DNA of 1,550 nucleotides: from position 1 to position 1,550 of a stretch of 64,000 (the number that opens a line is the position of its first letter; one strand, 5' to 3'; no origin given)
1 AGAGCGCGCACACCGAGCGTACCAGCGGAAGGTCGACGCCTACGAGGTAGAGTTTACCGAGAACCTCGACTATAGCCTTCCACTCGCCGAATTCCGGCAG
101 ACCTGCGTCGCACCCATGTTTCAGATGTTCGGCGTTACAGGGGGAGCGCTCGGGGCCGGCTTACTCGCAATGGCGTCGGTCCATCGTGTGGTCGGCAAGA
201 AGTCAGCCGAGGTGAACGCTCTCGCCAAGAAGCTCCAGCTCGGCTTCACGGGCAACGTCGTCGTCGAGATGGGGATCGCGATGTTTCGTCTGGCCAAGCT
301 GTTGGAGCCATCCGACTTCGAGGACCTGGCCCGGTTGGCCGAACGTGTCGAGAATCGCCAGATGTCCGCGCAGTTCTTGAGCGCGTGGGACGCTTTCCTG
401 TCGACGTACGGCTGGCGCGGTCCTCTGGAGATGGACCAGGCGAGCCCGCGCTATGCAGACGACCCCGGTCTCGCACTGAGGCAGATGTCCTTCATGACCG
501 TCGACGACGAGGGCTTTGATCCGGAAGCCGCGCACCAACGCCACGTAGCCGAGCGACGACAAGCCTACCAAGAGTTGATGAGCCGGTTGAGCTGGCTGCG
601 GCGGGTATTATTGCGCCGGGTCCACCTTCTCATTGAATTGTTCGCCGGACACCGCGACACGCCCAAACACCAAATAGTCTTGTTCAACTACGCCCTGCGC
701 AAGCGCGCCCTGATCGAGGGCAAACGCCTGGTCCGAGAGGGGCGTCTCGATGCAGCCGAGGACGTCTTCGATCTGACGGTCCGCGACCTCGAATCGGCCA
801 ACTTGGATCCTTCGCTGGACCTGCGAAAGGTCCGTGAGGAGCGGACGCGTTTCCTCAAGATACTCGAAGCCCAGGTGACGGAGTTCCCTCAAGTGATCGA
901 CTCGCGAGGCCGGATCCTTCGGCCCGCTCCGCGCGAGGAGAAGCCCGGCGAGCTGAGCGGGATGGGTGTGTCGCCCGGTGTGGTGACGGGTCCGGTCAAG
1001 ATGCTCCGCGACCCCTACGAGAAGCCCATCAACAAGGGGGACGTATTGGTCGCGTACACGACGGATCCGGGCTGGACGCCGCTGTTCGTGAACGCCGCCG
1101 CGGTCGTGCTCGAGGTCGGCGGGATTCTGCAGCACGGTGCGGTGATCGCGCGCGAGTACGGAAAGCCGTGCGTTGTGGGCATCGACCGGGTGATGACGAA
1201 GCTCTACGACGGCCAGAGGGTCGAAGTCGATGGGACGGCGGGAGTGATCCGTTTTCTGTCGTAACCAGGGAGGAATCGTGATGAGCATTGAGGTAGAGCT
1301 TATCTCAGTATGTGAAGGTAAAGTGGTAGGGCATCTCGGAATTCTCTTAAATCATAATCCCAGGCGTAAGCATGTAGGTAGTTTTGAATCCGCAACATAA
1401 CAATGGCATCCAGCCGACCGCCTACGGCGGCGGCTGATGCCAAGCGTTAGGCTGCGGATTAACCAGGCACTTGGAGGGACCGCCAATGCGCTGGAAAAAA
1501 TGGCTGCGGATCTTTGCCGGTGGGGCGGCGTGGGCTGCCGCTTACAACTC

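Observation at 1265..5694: Integron gene-cassette array (integrase outside the window) abutting ggt/pepQ and the ribosomal superoperon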

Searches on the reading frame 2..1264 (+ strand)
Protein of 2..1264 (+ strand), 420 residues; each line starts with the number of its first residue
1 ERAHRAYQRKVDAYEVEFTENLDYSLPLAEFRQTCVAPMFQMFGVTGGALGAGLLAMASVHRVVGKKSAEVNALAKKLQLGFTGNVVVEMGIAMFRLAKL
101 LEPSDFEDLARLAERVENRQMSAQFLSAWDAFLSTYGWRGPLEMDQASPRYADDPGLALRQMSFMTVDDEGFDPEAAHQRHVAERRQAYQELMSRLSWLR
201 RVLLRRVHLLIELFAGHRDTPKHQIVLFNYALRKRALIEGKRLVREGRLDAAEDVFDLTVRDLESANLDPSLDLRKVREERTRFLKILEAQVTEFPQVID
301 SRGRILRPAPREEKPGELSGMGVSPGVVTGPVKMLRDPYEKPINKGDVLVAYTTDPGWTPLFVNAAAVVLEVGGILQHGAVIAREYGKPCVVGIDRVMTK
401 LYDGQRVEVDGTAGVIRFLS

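Call 6: search_protein_families(library=pfam, proteins=[window:2-1264:+], max_evalue=0.01)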
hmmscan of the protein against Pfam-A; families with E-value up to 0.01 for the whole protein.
window:2-1264:+ (420 aa): 1 family
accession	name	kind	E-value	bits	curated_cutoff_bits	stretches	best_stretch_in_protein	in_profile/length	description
PF00391.29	PEP-utilizers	-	6.6e-22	77.3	23.1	1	344-414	2-72/72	PEP-utilising enzyme, mobile domain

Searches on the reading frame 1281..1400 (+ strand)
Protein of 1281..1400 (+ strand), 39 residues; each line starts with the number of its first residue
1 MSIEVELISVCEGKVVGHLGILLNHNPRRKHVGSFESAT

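Call 6: search_protein_families(library=pfam, proteins=[window:1281-1400:+], max_evalue=0.01)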
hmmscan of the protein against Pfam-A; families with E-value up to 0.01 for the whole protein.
window:1281-1400:+ (39 aa): 0 families
